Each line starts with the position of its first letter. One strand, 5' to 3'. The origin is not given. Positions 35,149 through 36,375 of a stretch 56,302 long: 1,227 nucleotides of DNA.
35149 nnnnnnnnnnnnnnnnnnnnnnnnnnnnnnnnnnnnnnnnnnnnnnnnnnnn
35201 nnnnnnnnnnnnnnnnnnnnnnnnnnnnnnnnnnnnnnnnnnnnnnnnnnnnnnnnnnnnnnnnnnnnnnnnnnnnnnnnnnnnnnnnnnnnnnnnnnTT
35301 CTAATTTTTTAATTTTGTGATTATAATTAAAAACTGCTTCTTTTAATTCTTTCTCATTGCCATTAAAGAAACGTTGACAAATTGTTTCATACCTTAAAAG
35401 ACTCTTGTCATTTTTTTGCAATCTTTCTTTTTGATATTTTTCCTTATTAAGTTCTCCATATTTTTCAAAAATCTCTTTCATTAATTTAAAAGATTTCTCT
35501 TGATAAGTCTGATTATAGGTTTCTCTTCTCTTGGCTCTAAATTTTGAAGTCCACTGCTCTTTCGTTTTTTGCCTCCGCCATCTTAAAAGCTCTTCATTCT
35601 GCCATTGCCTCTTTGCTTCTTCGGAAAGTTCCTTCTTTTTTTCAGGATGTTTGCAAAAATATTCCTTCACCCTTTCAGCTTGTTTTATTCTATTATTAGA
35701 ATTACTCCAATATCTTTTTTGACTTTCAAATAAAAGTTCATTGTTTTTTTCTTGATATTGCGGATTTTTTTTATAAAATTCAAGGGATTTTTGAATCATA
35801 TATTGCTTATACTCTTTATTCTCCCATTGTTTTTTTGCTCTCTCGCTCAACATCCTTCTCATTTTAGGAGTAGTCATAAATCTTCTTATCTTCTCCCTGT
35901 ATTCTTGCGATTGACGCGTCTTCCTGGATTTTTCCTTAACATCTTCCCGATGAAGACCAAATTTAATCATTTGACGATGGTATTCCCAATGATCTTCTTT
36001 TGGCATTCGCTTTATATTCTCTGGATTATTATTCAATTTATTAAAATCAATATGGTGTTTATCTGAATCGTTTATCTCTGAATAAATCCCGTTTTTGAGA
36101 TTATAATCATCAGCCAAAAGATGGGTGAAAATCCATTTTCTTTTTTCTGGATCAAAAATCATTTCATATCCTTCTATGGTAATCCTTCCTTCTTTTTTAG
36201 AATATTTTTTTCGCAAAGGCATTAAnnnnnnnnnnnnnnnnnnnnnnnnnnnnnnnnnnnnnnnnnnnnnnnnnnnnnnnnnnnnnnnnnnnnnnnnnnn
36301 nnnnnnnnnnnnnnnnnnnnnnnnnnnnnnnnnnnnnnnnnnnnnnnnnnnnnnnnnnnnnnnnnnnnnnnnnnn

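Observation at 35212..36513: gyrB intein whose central module is a repeat-rich basic/acidic helical region rather than a homing endonuclease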

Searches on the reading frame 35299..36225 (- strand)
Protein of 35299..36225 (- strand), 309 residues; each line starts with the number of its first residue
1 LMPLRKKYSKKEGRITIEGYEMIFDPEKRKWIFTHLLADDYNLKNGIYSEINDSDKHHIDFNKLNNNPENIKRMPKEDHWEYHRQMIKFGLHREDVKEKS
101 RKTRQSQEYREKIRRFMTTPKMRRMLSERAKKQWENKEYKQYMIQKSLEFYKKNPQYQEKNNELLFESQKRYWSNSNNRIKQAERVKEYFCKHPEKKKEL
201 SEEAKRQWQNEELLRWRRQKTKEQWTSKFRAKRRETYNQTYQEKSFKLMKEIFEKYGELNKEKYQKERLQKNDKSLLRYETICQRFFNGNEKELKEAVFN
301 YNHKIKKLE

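Call 7: find_homologous_proteins(query=window:35299-36225:-, max_evalue=0.001)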
Query seq(309 aa) (309 aa): 81 proteins with E <= 0.001 among 1062 candidates.
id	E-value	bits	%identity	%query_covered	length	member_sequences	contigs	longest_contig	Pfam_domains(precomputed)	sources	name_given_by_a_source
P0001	6.2e-107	376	60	93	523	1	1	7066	PF00986.27,PF13392.13,PF01751.29,PF14890.12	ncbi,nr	ncbi:MAG: toprim domain-containing protein, partial [Candidatus Nealsonbacteria bacterium]|nr:toprim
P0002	1.8e-96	341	69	75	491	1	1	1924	PF00986.27,PF01751.29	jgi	-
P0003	3.5e-96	340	53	97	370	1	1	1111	PF14890.12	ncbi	ncbi:MAG: intein-containing DNA gyrase subunit B, partial [Patescibacteria group bacterium]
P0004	5.2e-91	323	58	87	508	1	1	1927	PF00986.27,PF01751.29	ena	-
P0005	5.6e-87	310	48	100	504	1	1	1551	PF14890.12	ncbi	ncbi:MAG: hypothetical protein WD607_02340, partial [Candidatus Paceibacterota bacterium]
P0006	6.6e-83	297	52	91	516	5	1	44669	PF00986.27,PF01751.29,PF14890.12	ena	-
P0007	1.8e-82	295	64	72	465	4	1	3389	PF00986.27,PF01751.29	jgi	-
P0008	2.8e-82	295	56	86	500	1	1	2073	PF00986.27,PF01751.29,PF14890.12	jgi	-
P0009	2.7e-81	292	60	75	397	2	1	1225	PF14890.12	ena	-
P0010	2.7e-81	292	60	72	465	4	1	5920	PF00986.27,PF01751.29,PF14890.12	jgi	-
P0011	3.1e-81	291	47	100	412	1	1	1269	PF01751.29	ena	-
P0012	4.1e-81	291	47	95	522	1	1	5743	PF00986.27,PF01751.29,PF14890.12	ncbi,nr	ncbi:intein-containing DNA gyrase subunit B, partial [Candidatus Woesearchaeota archaeon]|nr:intein-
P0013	2.5e-80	288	49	93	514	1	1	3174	PF00986.27,PF01751.29,PF14890.12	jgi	jgi:DNA gyrase subunit B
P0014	1.8e-79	286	49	93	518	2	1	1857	PF00986.27,PF01751.29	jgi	jgi:DNA gyrase subunit B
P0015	2.9e-79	285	51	90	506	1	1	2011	PF00986.27,PF01751.29,PF14890.12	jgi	-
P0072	1.3e-22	99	46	34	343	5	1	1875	PF00986.27,PF01751.29,PF14890.12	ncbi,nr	ncbi:MAG: intein-containing DNA gyrase subunit B, partial [Okeania sp. SIO2D1]|nr:intein-containing 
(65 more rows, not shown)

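Call 37: search_solved_structures(query=A3, max_evalue=10, show_alignments=4)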
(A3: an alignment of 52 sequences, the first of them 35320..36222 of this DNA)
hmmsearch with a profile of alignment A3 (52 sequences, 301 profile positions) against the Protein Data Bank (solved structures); distinct sequences matched with E-value up to 10: 1.
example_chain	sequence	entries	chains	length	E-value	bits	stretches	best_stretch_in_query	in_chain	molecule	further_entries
6e8d_A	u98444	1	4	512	8.4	9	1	51-108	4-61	Beta sliding clamp,DNA mismatch repair protein MutL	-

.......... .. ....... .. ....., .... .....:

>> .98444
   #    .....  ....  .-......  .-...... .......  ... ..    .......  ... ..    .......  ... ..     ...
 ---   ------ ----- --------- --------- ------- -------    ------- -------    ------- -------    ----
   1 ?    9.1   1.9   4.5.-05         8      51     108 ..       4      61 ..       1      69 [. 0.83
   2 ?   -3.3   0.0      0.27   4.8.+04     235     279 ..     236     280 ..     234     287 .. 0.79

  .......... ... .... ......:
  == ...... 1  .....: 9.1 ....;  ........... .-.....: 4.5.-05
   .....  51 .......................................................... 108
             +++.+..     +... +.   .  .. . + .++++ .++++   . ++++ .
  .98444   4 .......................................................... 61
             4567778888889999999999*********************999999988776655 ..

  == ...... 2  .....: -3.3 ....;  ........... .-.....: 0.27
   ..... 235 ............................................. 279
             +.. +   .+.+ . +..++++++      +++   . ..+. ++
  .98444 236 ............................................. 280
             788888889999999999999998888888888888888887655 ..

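Call 38: search_protein_families(library=pfam, alignment_id=A3, max_evalue=0.1)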
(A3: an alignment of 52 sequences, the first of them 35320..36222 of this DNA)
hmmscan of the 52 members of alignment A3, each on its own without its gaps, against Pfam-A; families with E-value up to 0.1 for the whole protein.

A. member 1, window:35320-36222:- (301 aa): 1 family
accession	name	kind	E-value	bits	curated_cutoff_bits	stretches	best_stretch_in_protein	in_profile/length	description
PF13392.12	HNH_3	-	0.0085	16.2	24.8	1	56-78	22-44/46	HNH endonuclease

B. families by the number of members that match (of 52 scanned): 20 families
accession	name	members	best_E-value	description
PF13392.12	HNH_3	45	9e-06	HNH endonuclease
PF17898.6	GerD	8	0.00071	Spore germination GerD central core domain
PF19925.4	DUF6388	2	0.0051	Family of unknown function (DUF6388)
PF22813.1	TcaA_2nd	2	0.014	TcaA protein second domain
PF07275.16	ArdA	1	0.0023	Antirestriction protein (ArdA)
PF11310.13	DUF3113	1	0.011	Protein of unknown function (DUF3113)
PF15783.10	FSIP2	1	0.023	Fibrous sheath-interacting protein 2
PF18052.6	Rx_N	1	0.035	Rx N-terminal domain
PF13901.12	RH_dom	1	0.036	Rubicon Homology Domain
PF07244.20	POTRA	1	0.043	Surface antigen variable number repeat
PF15835.10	DUF4715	1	0.046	Domain of unknown function (DUF4715)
PF21298.3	TopBP1_BRCT0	1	0.047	TopBP1, BRCT0 domain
PF07752.16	S-layer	1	0.047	S-layer protein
PF00468.22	Ribosomal_L34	1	0.048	Ribosomal protein L34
PF17588.7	DUF5486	1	0.049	Family of unknown function (DUF5486)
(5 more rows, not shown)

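Call 48: predict_structure(alignment_id=A4)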
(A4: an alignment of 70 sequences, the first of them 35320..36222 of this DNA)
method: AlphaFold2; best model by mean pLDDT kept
length: 301 residues; sequences in the alignment: 70
mean_pLDDT: 94.8   pTM: 0.51
mean pLDDT of the five models: 94.8, 94.4, 94.3, 93.9, 92.7
residues with pLDDT >= 90: 275; 70-90: 22; 50-70: 3; < 50: 1
segments of 3 or more residues with pLDDT < 50: none
pLDDT, mean of each block of 10 residues (from residue 1): 86 88 94 92 88 84 87 93 94 97 98 98 98 98 98 98 98 98 98 98 98 97 95 96 97 95 97 96 96 95 76
secondary structure, 60 per line:
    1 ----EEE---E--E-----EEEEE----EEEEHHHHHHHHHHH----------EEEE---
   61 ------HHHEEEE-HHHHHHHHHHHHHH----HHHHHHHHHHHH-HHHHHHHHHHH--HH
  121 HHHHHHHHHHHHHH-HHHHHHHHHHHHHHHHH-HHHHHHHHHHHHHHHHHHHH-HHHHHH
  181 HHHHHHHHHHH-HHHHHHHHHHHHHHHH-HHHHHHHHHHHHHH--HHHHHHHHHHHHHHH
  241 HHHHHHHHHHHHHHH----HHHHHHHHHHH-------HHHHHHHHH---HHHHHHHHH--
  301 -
elements in order: E5-7 E20-24 E29-32 H33-43 E54-57 E70-73 H75-88 H93-104 H106-116 H119-134 H136-152 H154-173 H175-191 H193-208 H210-223 H226-255 H260-270 H278-286 H290-298

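Call 57: find_related_loci(query=A3, collection=viral_contigs, flank=4000)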
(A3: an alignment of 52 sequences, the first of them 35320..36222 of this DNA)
Query A3 (301 aa) in viral_contigs; peptide patterns used: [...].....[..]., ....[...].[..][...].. (x = any residue, [..] = any of these).
222 stretches matched a pattern; 97 encode a relative of the query (tblastn E <= 1e-3); the best 80 are kept; 79 distinct loci.
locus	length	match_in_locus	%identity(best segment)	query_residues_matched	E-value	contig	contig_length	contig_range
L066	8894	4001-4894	46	2-301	4e-85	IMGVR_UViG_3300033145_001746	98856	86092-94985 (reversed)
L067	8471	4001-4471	34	18-148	5e-17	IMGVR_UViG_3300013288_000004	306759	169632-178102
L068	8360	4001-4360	34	19-135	7e-17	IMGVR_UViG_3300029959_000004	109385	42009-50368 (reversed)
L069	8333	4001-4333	33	19-144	1e-15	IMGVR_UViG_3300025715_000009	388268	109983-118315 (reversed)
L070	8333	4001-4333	33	19-144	1e-15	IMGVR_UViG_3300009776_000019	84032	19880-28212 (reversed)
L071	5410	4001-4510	34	1-153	7e-15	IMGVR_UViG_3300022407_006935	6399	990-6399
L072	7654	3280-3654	34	16-138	9e-15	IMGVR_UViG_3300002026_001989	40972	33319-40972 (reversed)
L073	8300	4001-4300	39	19-124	1e-14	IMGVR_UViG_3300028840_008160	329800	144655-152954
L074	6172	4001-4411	32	1-140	3e-14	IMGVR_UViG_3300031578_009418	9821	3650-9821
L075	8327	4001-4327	32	19-140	4e-14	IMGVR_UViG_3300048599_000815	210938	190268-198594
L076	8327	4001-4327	32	19-140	4e-14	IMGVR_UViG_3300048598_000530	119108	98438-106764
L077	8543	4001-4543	29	1-188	1e-13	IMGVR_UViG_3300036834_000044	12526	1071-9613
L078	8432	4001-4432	30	1-160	7e-13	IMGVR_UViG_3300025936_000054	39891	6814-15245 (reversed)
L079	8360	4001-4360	35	1-111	1e-12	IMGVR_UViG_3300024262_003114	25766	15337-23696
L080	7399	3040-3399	35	1-111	1e-12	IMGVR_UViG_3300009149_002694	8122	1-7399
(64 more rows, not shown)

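Call 76: fold_search(model_id=the predicted structure, library=viral)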
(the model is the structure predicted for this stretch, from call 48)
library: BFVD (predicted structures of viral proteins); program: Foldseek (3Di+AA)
matches with E <= 10: 545; with E <= 0.001: 2
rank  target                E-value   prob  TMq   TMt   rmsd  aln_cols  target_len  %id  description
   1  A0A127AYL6            2.4e-06  1.00  0.23  0.14  39.0       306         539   17  Hint domain-containing protein [Bacillus phage SP-15]
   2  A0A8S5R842            2.8e-04  1.00  0.24  0.55   4.8       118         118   28  HNH endonuclease [virus sp. ctnRj46]
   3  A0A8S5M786            1.5e-03  0.97  0.24  0.08  39.1       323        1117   20  Terminase [Siphoviridae sp. ctrgt10]
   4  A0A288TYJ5            5.7e-03  1.00  0.22  0.31   8.1       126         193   20  HNH nuclease domain-containing protein [Enterococcus phage EFP01]
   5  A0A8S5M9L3            1.0e-02  1.00  0.15  0.31   4.2        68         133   26  Homing endonuclease [Siphoviridae sp. ctB3v5]
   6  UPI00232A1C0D         1.5e-02  1.00  0.21  0.47   3.2        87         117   18  (no name look-up for this kind of identifier)
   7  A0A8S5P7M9            1.5e-02  0.99  0.21  0.29   7.3       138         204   18  Homing endonuclease [Siphoviridae sp. ctsUY14]
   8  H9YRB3                1.7e-02  1.00  0.17  0.33   3.4        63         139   25  (no name in the UniProt tables at hand)
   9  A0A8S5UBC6            1.9e-02  1.00  0.21  0.31   3.4        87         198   24  Homing endonuclease [Podoviridae sp. ctZkC8]
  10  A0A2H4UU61            2.3e-02  1.00  0.22  0.36   4.0        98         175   23  HNH Endonuclease [Bodo saltans virus]
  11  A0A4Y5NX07            2.4e-02  0.99  0.16  0.26   4.1        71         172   32  (no name in the UniProt tables at hand)
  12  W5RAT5                2.7e-02  1.00  0.21  0.18   4.2        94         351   21  HNH endonuclease [Staphylococcus phage phiIBB-SEP1]
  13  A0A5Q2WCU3            2.7e-02  1.00  0.20  0.24   4.0        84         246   17  (no name in the UniProt tables at hand)
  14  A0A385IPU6            2.9e-02  1.00  0.20  0.35   3.5        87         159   22  Putative HNH endonuclease [Escherichia phage LL11]
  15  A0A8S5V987            2.9e-02  1.00  0.18  0.30   5.3        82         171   26  Homing endonuclease [Siphoviridae sp. ct2D011]
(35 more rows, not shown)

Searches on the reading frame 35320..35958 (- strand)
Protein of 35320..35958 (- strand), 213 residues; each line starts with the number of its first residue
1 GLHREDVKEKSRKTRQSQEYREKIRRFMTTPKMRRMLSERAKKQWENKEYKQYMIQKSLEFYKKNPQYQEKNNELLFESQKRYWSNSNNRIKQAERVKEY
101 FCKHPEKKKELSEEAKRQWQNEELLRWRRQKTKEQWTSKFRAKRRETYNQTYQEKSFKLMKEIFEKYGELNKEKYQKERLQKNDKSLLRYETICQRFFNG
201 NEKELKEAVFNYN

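Call 62: search_protein_representatives(protein=window:35320-35958:-)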
Query: 213 residues. Proteins with E-value up to 0.001 (for the whole library): 119; up to 1e-10: 72; up to 1e-30: 24. The best 119 are listed.
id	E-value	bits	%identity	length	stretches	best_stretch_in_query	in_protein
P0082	2.9e-57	210.5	50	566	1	2-213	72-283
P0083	1.1e-55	205.3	56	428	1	29-213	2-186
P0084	3.6e-55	203.7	50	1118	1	2-212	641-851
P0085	3.2e-52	194.1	47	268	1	1-209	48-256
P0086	3.8e-52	193.8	49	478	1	2-213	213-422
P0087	9.2e-52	192.6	47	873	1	2-213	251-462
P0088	6.4e-49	183.3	52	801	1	32-213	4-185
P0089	3.3e-48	181.0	45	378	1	2-213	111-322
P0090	4.2e-48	180.6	40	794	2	3-213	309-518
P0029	3.8e-47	177.5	47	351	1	2-202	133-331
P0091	1.3e-46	175.8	47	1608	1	2-212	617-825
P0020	1.6e-43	165.7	49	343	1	2-213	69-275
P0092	9.9e-43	163.1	42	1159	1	2-213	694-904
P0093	2.5e-42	161.8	46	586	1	29-213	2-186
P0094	5.7e-41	157.3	52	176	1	16-169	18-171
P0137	3.1e-14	70.1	30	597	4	20-145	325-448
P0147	1.9e-10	57.8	29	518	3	74-140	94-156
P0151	7.1e-10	55.9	30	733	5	4-122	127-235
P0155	2.1e-09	54.3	33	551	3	3-133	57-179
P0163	4.1e-06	43.6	30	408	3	78-120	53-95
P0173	1.0e-05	42.3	32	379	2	18-86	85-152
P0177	4.8e-05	40.1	31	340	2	30-139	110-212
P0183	1.8e-04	38.2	32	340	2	46-128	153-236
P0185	2.4e-04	37.8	32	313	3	25-121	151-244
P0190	6.1e-04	36.5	34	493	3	17-122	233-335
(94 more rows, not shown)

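Call 63: search_protein_families(library=pfam, proteins=[P0137, P0147, P0151, P0155, P0163, P0173, P0177, P0183, P0185, P0190], max_evalue=0.01)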
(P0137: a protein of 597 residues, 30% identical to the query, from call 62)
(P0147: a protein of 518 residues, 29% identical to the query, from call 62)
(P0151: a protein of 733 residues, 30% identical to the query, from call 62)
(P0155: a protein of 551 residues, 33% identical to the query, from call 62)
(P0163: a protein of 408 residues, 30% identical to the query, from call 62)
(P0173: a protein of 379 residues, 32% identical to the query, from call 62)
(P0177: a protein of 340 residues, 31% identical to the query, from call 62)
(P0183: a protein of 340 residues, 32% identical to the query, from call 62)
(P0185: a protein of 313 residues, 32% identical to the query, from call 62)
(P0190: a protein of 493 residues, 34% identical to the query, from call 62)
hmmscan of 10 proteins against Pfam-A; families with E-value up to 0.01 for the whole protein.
P0137 (597 aa): 1 family
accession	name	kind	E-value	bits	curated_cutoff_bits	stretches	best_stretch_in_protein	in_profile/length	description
PF17898.6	GerD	-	1.3e-05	25.5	29.5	0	223-348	8-112/114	Spore germination GerD central core domain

P0147 (518 aa): 3 families
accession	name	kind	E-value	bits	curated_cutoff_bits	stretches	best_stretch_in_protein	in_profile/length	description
PF00986.26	DNA_gyraseB_C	-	3.3e-32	110.9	29.8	1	446-507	2-63/63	DNA gyrase B subunit, carboxyl terminus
PF01751.28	Toprim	-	3.2e-13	50.1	23.1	1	315-414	13-95/96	Toprim domain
PF14890.11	Intein_splicing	-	1e-07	32.3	35.8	1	234-314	114-155/155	Intein splicing domain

P0151 (733 aa): 5 families
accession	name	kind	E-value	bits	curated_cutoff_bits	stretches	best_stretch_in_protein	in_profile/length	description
PF17898.6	GerD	-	3.7e-23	82.1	29.5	1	182-260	26-108/114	Spore germination GerD central core domain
PF25680.1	Mom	-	1.1e-17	64.8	27.1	1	553-720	2-170/202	Mom protein family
PF18741.7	MTES_1575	-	0.00013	22.4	38.2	1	464-527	22-84/96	REase_MTES_1575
PF17830.6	STI1-HOP_DP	-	0.00014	22.1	29.1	0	383-425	15-54/55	STI1/HOP, DP domain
PF02979.21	NHase_alpha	-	0.0015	18.4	27.2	0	165-201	46-82/184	Nitrile hydratase, alpha chain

P0155 (551 aa): 6 families
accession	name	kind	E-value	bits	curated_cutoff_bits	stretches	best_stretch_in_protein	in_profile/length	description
PF00856.33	SET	-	1.8e-11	44.8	22.4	1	425-537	1-105/105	SET domain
PF16276.10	NPM1-C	-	2.7e-08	34.1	29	0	117-147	1-31/49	Nucleophosmin C-terminal domain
PF21549.2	PRDM2_PR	-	2.1e-07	31.1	27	1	423-541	10-117/123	PR domain zinc finger protein 2, PR domain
PF07460.16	NUMOD3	-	9.4e-07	29.1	20.4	0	234-248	4-18/37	NUMOD3 motif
PF00681.25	Plectin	-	4.2e-05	23.7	20.5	0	225-241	20-38/39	Plectin repeat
PF09317.16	ACDH_C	-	0.0033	17.5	25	0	124-217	183-277/284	Acyl-CoA dehydrogenase, C-terminal, bacterial type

P0163 (408 aa): 3 families
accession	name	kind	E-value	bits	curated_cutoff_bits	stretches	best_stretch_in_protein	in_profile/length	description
PF02671.26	PAH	-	0.00019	21.5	21.3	0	53-81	8-36/45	Paired amphipathic helix repeat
PF04480.18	DUF559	-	0.00058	20.1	20.6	1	304-403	13-105/109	Protein of unknown function (DUF559)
PF05443.17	ROS_MUCR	-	0.0027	18.2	25.4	1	4-44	63-106/123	ROS/MUCR transcriptional regulator protein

P0173 (379 aa): 5 families
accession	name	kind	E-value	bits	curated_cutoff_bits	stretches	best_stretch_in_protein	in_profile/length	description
PF08722.17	Tn7_TnsA-like_N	-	1.4e-14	54.8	26.5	1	296-371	2-85/85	TnsA-like endonuclease N terminal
PF13912.12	zf-C2H2_6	-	3.8e-05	24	25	1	2-24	3-24/27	C2H2-type zinc finger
PF18871.6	HEPN_Toprim_N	-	0.0028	18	25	1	96-194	89-179/223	HEPN/Toprim N-terminal domain 1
PF05367.17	Phage_endo_I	-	0.0066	16.5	29.1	1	278-345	12-74/149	Phage endonuclease I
PF13894.12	zf-C2H2_4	-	0.008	17.3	27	1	2-24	2-24/24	C2H2-type zinc finger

P0177 (340 aa): 0 families

P0183 (340 aa): 1 family
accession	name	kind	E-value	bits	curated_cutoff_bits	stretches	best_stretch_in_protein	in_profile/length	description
PF13392.12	HNH_3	-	0.0046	17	24.8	0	279-297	21-39/46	HNH endonuclease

P0185 (313 aa): 2 families
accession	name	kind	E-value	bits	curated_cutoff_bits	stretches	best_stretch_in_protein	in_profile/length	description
PF19835.5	SegE_GIY-YIG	-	1.8e-05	25.4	25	1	5-86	19-110/123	Putative endonuclease segE, GIY-YIG domain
PF17830.6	STI1-HOP_DP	-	0.0079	16.5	29.1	0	230-255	6-31/55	STI1/HOP, DP domain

P0190 (493 aa): 2 families
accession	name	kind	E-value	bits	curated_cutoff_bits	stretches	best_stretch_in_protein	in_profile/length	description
PF01541.30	GIY-YIG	-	1.1e-07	32.4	22.6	1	19-98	2-74/78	GIY-YIG catalytic domain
PF22083.2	I-HmuI_NUMOD-like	-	8.7e-05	22.5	27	0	473-491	28-46/46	DNA endonuclease I-HmuI-like, NUMOD-like domain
